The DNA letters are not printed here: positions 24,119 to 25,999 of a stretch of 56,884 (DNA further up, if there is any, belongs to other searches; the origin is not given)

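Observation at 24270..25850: Second NRPS adenylation domain has a specificity code (about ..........) that I cannot match to any standard substrate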

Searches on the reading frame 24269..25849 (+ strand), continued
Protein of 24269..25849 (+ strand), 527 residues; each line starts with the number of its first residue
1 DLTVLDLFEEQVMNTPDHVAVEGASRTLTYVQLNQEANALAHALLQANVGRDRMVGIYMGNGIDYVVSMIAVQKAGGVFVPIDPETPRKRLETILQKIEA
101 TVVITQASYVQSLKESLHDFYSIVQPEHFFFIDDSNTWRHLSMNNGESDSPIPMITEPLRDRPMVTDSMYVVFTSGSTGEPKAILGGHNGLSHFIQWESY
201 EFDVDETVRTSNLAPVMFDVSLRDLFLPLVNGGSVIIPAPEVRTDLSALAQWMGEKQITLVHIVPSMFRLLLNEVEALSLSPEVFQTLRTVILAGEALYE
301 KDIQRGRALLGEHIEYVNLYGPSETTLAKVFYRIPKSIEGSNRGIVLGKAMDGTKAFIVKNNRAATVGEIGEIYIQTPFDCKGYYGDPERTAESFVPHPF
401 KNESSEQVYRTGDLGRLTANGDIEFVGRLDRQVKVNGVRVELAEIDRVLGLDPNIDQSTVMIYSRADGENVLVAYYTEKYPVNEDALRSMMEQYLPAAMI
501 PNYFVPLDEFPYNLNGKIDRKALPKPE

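Call 19: search_protein_families(library=ncbifam, proteins=[window:24269-25849:+, P0001, P0012, P0068, P0085], max_evalue=1e-10)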
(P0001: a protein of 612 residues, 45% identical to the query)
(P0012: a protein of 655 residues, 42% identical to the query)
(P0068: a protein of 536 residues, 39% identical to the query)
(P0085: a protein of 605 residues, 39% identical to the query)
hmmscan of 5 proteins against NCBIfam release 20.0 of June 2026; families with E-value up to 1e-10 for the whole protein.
window:24269-25849:+ (527 aa): 94 families (the best 25 are shown)
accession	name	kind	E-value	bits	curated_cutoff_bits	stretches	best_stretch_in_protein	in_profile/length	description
TIGR01733.1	AA-adenyl-dom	subfamily_domain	1.1e-107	360.5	317.4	1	29-460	1-409/409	amino acid adenylation domain-containing protein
NF041803.1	NRPS_SolG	exception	3.8e-88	296.3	2200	1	6-527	565-1074/1163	solanimycin non-ribosomal peptide synthetase SolG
NF047350.1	aureusi_NRPS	equivalog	8.4e-88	294.9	2500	1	3-525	414-893/2373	aureusimine non-ribosomal peptide synthetase AusA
NF004282.0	PRK05691.1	subfamily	3.4e-86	288.9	4090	1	4-527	1133-1626/4334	non-ribosomal peptide synthase/polyketide synthase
NF038078.1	NRPS_MxcG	equivalog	2.5e-76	257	2300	1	3-524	457-957/1442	myxochelin non-ribosomal peptide synthetase MxcG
TIGR03443.1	alpha_am_amid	equivalog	1.3e-71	241.5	1030.1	1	12-479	255-750/1390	L-aminoadipate-semialdehyde dehydrogenase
NF003417.0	PRK04813.1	subfamily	3.9e-70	236.8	476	1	5-523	6-499/505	D-alanine--poly(phosphoribitol) ligase subunit DltA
TIGR01734.1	D-ala-DACP-lig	equivalog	6.8e-67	226.1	559.85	1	7-524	5-499/504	D-alanine--poly(phosphoribitol) ligase subunit DltA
NF007605.2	PRK10252.1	equivalog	1.7e-64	217.9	2400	1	3-527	455-961/1292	enterobactin non-ribosomal peptide synthetase EntF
TIGR03098.1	ligase_PEP_1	hypoth_equivalog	8.5e-60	202.7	592.35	1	5-523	3-514/517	acyl-CoA ligase (AMP-forming), exosortase A system-associated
NF004837.0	PRK06187.1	subfamily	1e-56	192.3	476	1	2-523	8-518/531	long-chain-fatty-acid--CoA ligase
NF052269.1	Staph_lig_FadD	equivalog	4.4e-45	154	650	1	25-524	25-490/499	long-chain-fatty-acid--CoA ligase FadD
NF006754.0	PRK09274.1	equivalog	4.9e-40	137.2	478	1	23-523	37-543/555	fatty acid CoA ligase family protein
NF004511.1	PRK05852.1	equivalog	5.4e-39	134.2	650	1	5-523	2-500/505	FadD7 family fatty acid--CoA ligase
NF005863.0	PRK07798.1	subfamily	1.3e-37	129.6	543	1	3-520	5-524/540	acyl-CoA synthetase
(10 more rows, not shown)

P0001 (612 aa): 78 families (the best 25 are shown)
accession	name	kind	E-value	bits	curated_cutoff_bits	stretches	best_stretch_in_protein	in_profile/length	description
NF004282.0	PRK05691.1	subfamily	2.7e-108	362.2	4090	1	5-593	1132-1711/4334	non-ribosomal peptide synthase/polyketide synthase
NF047350.1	aureusi_NRPS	equivalog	4e-108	362.3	2500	1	5-595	414-983/2373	aureusimine non-ribosomal peptide synthetase AusA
TIGR01733.1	AA-adenyl-dom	subfamily_domain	2e-107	359.5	317.4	1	31-438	1-409/409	amino acid adenylation domain-containing protein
NF041803.1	NRPS_SolG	exception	4.6e-100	335.8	2200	1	6-580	563-1148/1163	solanimycin non-ribosomal peptide synthetase SolG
NF038078.1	NRPS_MxcG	equivalog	1.4e-86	291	2300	1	9-602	461-1056/1442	myxochelin non-ribosomal peptide synthetase MxcG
TIGR03443.1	alpha_am_amid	equivalog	4.5e-83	279.4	1030.1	2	138-456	409-749/1390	L-aminoadipate-semialdehyde dehydrogenase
NF007605.2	PRK10252.1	equivalog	1.9e-82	277.4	2400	1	5-594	455-1048/1292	enterobactin non-ribosomal peptide synthetase EntF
NF003417.0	PRK04813.1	subfamily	4.7e-77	259.6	476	1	1-502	1-500/505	D-alanine--poly(phosphoribitol) ligase subunit DltA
TIGR01734.1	D-ala-DACP-lig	equivalog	2.3e-72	244.2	559.85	1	6-502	3-499/504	D-alanine--poly(phosphoribitol) ligase subunit DltA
TIGR03098.1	ligase_PEP_1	hypoth_equivalog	5.3e-48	163.7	592.35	1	137-501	156-514/517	acyl-CoA ligase (AMP-forming), exosortase A system-associated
NF004837.0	PRK06187.1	subfamily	1.3e-46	159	476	2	142-501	168-518/531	long-chain-fatty-acid--CoA ligase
NF052269.1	Staph_lig_FadD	equivalog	2.6e-38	131.6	650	1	27-503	25-491/499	long-chain-fatty-acid--CoA ligase FadD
NF004511.1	PRK05852.1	equivalog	5e-33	114.5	650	1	8-501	3-500/505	FadD7 family fatty acid--CoA ligase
NF005797.0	PRK07638.1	equivalog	2.3e-30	105.6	518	1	9-501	6-475/487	acyl-CoA synthetase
NF004822.0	PRK06178.1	equivalog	4.1e-29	101.6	782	1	297-502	363-564/571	acyl-CoA synthetase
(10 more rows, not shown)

P0012 (655 aa): 86 families (the best 25 are shown)
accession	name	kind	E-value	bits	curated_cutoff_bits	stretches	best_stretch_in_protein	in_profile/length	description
NF047350.1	aureusi_NRPS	equivalog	2.1e-113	379.8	2500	1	2-634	411-987/2373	aureusimine non-ribosomal peptide synthetase AusA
TIGR01733.1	AA-adenyl-dom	subfamily_domain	4.3e-98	328.8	317.4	1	32-473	2-409/409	amino acid adenylation domain-containing protein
NF041803.1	NRPS_SolG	exception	3e-96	323.1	2200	1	6-620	563-1153/1163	solanimycin non-ribosomal peptide synthetase SolG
NF004282.0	PRK05691.1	subfamily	2.9e-93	312.3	4090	1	4-637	1131-1724/4334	non-ribosomal peptide synthase/polyketide synthase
TIGR03443.1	alpha_am_amid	equivalog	4.1e-89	299.5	1030.1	2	18-494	259-752/1390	L-aminoadipate-semialdehyde dehydrogenase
NF038078.1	NRPS_MxcG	equivalog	3.8e-81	273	2300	1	3-629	456-1048/1442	myxochelin non-ribosomal peptide synthetase MxcG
NF003417.0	PRK04813.1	subfamily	5.3e-72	243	476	1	3-537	3-500/505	D-alanine--poly(phosphoribitol) ligase subunit DltA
TIGR01734.1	D-ala-DACP-lig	equivalog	4.3e-67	226.8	559.85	2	145-537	113-499/504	D-alanine--poly(phosphoribitol) ligase subunit DltA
NF007605.2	PRK10252.1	equivalog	1.5e-63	214.8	2400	1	17-624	467-1043/1292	enterobactin non-ribosomal peptide synthetase EntF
NF004837.0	PRK06187.1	subfamily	1.3e-57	195.2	476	1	4-537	8-519/531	long-chain-fatty-acid--CoA ligase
TIGR03098.1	ligase_PEP_1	hypoth_equivalog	2.9e-55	187.7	592.35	1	6-536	2-514/517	acyl-CoA ligase (AMP-forming), exosortase A system-associated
NF052269.1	Staph_lig_FadD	equivalog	1.8e-41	142.1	650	1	19-538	15-491/499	long-chain-fatty-acid--CoA ligase FadD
NF005797.0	PRK07638.1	equivalog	7.6e-41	140.1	518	1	8-537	5-476/487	acyl-CoA synthetase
TIGR01923.1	menE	equivalog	3.2e-38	131.7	330.15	1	32-536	2-442/442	o-succinylbenzoate--CoA ligase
NF006182.0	PRK08316.1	subfamily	4.4e-37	127.7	663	1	2-536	9-513/523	fatty acyl-CoA synthetase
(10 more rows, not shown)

P0068 (536 aa): 75 families (the best 25 are shown)
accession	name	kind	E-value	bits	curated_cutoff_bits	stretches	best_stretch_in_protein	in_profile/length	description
TIGR01733.1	AA-adenyl-dom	subfamily_domain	2e-97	326.6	317.4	1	31-462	1-409/409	amino acid adenylation domain-containing protein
NF004282.0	PRK05691.1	subfamily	4.4e-84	281.9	4090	1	3-529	1130-1626/4334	non-ribosomal peptide synthase/polyketide synthase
NF041803.1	NRPS_SolG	exception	6.6e-83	279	2200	1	7-534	564-1079/1163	solanimycin non-ribosomal peptide synthetase SolG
NF007605.2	PRK10252.1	equivalog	1.5e-72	244.6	2400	1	4-529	454-961/1292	enterobactin non-ribosomal peptide synthetase EntF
NF047350.1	aureusi_NRPS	equivalog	9.2e-69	231.7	2500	1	3-529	1433-1912/2373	aureusimine non-ribosomal peptide synthetase AusA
NF038078.1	NRPS_MxcG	equivalog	3.4e-68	230.1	2300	1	4-527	457-958/1442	myxochelin non-ribosomal peptide synthetase MxcG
NF003417.0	PRK04813.1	subfamily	2.1e-62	211.3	476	1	9-525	8-499/505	D-alanine--poly(phosphoribitol) ligase subunit DltA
TIGR03443.1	alpha_am_amid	equivalog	2.4e-61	207.4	1030.1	1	30-481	271-750/1390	L-aminoadipate-semialdehyde dehydrogenase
TIGR01734.1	D-ala-DACP-lig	equivalog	1.6e-57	195.2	559.85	1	9-525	5-498/504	D-alanine--poly(phosphoribitol) ligase subunit DltA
TIGR03098.1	ligase_PEP_1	hypoth_equivalog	1.2e-50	172.5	592.35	1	6-525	2-514/517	acyl-CoA ligase (AMP-forming), exosortase A system-associated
NF004837.0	PRK06187.1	subfamily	3.6e-48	164.1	476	1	5-525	9-518/531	long-chain-fatty-acid--CoA ligase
NF052269.1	Staph_lig_FadD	equivalog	1.4e-32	112.8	650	1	10-526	6-490/499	long-chain-fatty-acid--CoA ligase FadD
NF004114.0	PRK05605.1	equivalog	4.9e-32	111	766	1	171-525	224-565/575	long-chain-fatty-acid--CoA ligase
NF006182.0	PRK08316.1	subfamily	9e-31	106.9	663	1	3-525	10-513/523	fatty acyl-CoA synthetase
NF004808.0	PRK06155.1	equivalog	1.3e-30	106.2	722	1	3-525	20-518/542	ATP-dependent acyl-CoA ligase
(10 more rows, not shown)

P0085 (605 aa): 92 families (the best 25 are shown)
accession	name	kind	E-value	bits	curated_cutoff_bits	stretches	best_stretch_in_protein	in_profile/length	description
TIGR01733.1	AA-adenyl-dom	subfamily_domain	7.1e-106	354.4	317.4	1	33-446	1-409/409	amino acid adenylation domain-containing protein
NF004282.0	PRK05691.1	subfamily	9.5e-104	347.1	4090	1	5-597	1130-1707/4334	non-ribosomal peptide synthase/polyketide synthase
NF041803.1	NRPS_SolG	exception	3.9e-103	345.9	2200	1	9-592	564-1152/1163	solanimycin non-ribosomal peptide synthetase SolG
NF047350.1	aureusi_NRPS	equivalog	4.5e-100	335.6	2500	1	11-601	418-981/2373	aureusimine non-ribosomal peptide synthetase AusA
NF038078.1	NRPS_MxcG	equivalog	6.7e-90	302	2300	1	11-599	461-1045/1442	myxochelin non-ribosomal peptide synthetase MxcG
TIGR03443.1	alpha_am_amid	equivalog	6.3e-85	285.6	1030.1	2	13-465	251-750/1390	L-aminoadipate-semialdehyde dehydrogenase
NF003417.0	PRK04813.1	subfamily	2.6e-78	263.8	476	1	11-509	8-499/505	D-alanine--poly(phosphoribitol) ligase subunit DltA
TIGR01734.1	D-ala-DACP-lig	equivalog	3.7e-75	253.4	559.85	1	11-509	5-498/504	D-alanine--poly(phosphoribitol) ligase subunit DltA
NF007605.2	PRK10252.1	equivalog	7.1e-72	242.4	2400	1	9-596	457-1042/1292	enterobactin non-ribosomal peptide synthetase EntF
TIGR03098.1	ligase_PEP_1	hypoth_equivalog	1.1e-58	199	592.35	1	8-509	2-514/517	acyl-CoA ligase (AMP-forming), exosortase A system-associated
NF004837.0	PRK06187.1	subfamily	3.8e-57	193.7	476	1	2-509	4-518/531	long-chain-fatty-acid--CoA ligase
NF052269.1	Staph_lig_FadD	equivalog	2.5e-41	141.6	650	1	22-510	18-490/499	long-chain-fatty-acid--CoA ligase FadD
NF004814.0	PRK06164.1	equivalog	1.1e-38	133.1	677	1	4-500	8-514/540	acyl-CoA synthetase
NF005702.0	PRK07514.1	subfamily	9.1e-38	129.9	558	1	9-511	6-498/506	malonyl-CoA synthase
NF005676.0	PRK07470.1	equivalog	6.5e-37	127.3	774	1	7-509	21-525/544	acyl-CoA synthetase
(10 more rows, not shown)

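Call 21: find_encoding_contigs(protein=P0001, flank=10000, max_places=2)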
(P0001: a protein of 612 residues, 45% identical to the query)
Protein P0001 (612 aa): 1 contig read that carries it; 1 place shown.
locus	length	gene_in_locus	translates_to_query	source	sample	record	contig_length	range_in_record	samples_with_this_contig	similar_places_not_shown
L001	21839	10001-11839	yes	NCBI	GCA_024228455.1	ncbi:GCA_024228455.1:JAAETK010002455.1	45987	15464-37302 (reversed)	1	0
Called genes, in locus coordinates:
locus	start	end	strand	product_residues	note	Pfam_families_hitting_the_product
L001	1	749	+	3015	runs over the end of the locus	PF00109:ketoacyl-synt, PF02801:Ketoacyl-synt_C, PF16197:KAsynt_C_assoc, PF22621:CurL-like_PKS_C, PF00698:Acyl_transf_1, PF00550:PP-binding, PF00202:Aminotran_3, PF18558:HTH_51, +11 more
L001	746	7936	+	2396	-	PF00109:ketoacyl-synt, PF02801:Ketoacyl-synt_C, PF16197:KAsynt_C_assoc, PF22621:CurL-like_PKS_C, PF22336:RhiE-like_linker, PF00698:Acyl_transf_1, PF21394:Beta-ketacyl_N, PF08241:Methyltransf_11, +11 more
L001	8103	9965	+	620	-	PF13522:GATase_6, PF13537:GATase_7, PF12481:DUF3700 (weak), PF00733:Asn_synthase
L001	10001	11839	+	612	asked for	PF00501:AMP-binding, PF00550:PP-binding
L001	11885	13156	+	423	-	PF00291:PALP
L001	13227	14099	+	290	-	PF02310:B12-binding (faint)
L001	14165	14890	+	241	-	PF04055:Radical_SAM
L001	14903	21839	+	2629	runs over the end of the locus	PF00668:Condensation, PF00501:AMP-binding, PF13193:AMP-binding_C, PF00550:PP-binding, PF00668:Condensation, PF00501:AMP-binding, PF00550:PP-binding, PF00668:Condensation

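Call 22: find_encoding_contigs(protein=P0085, flank=10000, max_places=2)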
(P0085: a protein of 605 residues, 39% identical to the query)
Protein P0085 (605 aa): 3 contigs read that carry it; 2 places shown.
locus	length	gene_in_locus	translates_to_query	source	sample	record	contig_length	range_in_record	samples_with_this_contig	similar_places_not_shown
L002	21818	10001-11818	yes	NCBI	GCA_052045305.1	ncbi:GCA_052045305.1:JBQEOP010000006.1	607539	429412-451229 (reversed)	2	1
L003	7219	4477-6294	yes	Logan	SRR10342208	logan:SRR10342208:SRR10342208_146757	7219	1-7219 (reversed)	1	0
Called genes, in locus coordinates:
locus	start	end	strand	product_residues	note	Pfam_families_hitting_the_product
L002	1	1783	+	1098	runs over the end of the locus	PF00501:AMP-binding, PF00550:PP-binding, PF00668:Condensation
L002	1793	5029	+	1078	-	PF00501:AMP-binding, PF13193:AMP-binding_C (weak), PF00550:PP-binding, PF00668:Condensation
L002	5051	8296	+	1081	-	PF00501:AMP-binding, PF00550:PP-binding, PF00668:Condensation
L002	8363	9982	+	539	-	PF00005:ABC_tran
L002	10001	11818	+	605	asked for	PF00501:AMP-binding, PF00550:PP-binding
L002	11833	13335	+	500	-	PF00756:Esterase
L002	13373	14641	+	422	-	PF06267:DUF1028, PF14559:TPR_19 (weak), PF13428:TPR_14 (weak)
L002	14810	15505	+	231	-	PF04488:Gly_transf_sug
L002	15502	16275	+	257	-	PF00535:Glycos_transf_2, PF13641:Glyco_tranf_2_3 (weak)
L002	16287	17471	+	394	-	PF13506:Glyco_transf_21, PF00535:Glycos_transf_2, PF10111:Glyco_tranf_2_2 (weak), PF13641:Glyco_tranf_2_3, PF03142:Chitin_synth_2 (weak), PF13632:Glyco_trans_2_3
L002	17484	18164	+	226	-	PF04488:Gly_transf_sug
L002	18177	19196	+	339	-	PF00534:Glycos_transf_1, PF13692:Glyco_trans_1_4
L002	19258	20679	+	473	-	PF00668:Condensation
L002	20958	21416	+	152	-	PF01575:MaoC_dehydratas, PF13452:FAS1_DH_region (faint)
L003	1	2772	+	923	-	?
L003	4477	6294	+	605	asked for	PF00501:AMP-binding, PF00550:PP-binding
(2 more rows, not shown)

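Call 23: find_encoding_contigs(protein=P0024, flank=10000, max_places=2)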
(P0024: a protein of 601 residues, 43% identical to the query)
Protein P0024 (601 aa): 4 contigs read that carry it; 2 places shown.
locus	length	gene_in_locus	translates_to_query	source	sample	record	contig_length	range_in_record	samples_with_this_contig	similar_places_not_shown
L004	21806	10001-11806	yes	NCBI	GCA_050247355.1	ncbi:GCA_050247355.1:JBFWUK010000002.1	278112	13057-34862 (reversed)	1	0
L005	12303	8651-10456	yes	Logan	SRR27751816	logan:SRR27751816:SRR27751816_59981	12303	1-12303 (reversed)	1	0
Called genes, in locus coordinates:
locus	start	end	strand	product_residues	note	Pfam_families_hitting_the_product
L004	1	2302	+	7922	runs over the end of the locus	PF00668:Condensation, PF18563:TubC_N, PF00501:AMP-binding, PF13193:AMP-binding_C, PF00550:PP-binding, PF00668:Condensation, PF00501:AMP-binding, PF00550:PP-binding, +25 more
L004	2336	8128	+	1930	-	PF00109:ketoacyl-synt, PF02801:Ketoacyl-synt_C, PF16197:KAsynt_C_assoc, PF22336:RhiE-like_linker, PF22621:CurL-like_PKS_C, PF00698:Acyl_transf_1, PF21394:Beta-ketacyl_N, PF00106:adh_short, +4 more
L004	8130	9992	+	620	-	PF13522:GATase_6, PF13537:GATase_7, PF00733:Asn_synthase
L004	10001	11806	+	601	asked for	PF00501:AMP-binding, PF13193:AMP-binding_C (weak), PF00550:PP-binding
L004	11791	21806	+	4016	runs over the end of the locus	PF00668:Condensation, PF00501:AMP-binding, PF00550:PP-binding, PF00668:Condensation, PF00501:AMP-binding, PF13193:AMP-binding_C, PF00550:PP-binding, PF00668:Condensation, +4 more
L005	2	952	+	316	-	?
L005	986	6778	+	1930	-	PF00109:ketoacyl-synt, PF02801:Ketoacyl-synt_C, PF16197:KAsynt_C_assoc, PF22336:RhiE-like_linker, PF22621:CurL-like_PKS_C, PF00698:Acyl_transf_1, PF21394:Beta-ketacyl_N, PF00106:adh_short, +4 more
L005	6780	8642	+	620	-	PF13522:GATase_6, PF13537:GATase_7, PF00733:Asn_synthase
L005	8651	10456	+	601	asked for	PF00501:AMP-binding, PF13193:AMP-binding_C (weak), PF00550:PP-binding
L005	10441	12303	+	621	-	?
